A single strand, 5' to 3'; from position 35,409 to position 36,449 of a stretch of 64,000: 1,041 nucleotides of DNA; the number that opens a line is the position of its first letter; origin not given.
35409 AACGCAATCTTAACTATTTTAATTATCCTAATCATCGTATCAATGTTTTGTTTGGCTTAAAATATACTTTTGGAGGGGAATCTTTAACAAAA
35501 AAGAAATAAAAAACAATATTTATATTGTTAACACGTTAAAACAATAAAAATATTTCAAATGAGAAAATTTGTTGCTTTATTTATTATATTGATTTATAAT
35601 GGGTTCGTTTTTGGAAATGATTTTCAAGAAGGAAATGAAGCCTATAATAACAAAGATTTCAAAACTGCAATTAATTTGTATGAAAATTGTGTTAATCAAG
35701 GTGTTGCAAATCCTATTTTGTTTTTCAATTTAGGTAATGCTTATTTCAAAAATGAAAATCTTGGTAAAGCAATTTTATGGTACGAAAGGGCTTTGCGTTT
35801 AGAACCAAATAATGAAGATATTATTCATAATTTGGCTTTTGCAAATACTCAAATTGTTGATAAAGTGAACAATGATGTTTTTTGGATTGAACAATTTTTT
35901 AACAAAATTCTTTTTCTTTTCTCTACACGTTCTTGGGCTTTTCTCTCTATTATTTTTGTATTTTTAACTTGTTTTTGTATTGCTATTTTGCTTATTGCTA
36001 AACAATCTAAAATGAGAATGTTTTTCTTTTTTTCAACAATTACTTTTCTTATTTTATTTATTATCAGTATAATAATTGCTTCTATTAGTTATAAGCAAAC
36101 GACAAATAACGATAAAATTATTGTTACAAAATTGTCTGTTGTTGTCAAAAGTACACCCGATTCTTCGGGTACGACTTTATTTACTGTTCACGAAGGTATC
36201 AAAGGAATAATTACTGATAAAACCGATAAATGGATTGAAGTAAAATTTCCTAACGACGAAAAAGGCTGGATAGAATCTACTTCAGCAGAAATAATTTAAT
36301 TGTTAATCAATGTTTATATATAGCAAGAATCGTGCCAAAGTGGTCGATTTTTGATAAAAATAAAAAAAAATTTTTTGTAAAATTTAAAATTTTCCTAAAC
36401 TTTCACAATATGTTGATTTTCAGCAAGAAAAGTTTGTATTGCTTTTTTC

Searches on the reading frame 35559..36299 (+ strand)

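Call 15: search_protein_families(library=ncbifam, proteins=[window:35559-36299:+])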
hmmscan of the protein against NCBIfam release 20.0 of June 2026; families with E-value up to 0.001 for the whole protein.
window:35559-36299:+ (246 aa): 7 families
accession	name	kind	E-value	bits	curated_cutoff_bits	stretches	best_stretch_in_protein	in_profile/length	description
NF040959.1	MamA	equivalog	3.9e-08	33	200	1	31-99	118-186/204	magnetosome protein MamA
NF047371.1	FlcA_CTERM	equivalog_domain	2.3e-07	29.7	300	1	26-99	446-518/646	periplasmic flagellar collar protein FlcA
NF047507.1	TPR_BatC_Lepto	exception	1.6e-06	27.8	175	1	22-95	62-139/214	TPR repeat-containing protein BatC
NF033920.0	C39_PA2778_fam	equivalog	2.8e-06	26.9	150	1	30-98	168-236/255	PA2778 family cysteine peptidase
TIGR00990.1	3a0801s09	subfamily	5e-05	22.1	757.25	1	24-99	133-207/615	mitochondrial import receptor subunit TOM70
TIGR02917.1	PEP_TPR_lipo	equivalog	5.4e-05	21.3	312.2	1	30-93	681-743/899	XrtA/PEP-CTERM system TPR-repeat protein PrsT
NF053607.1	CHU_0125_OmpA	equivalog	6e-05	21.7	620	1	2-96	2-97/639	CHU_0125 family OmpA-like outer membrane integrity protein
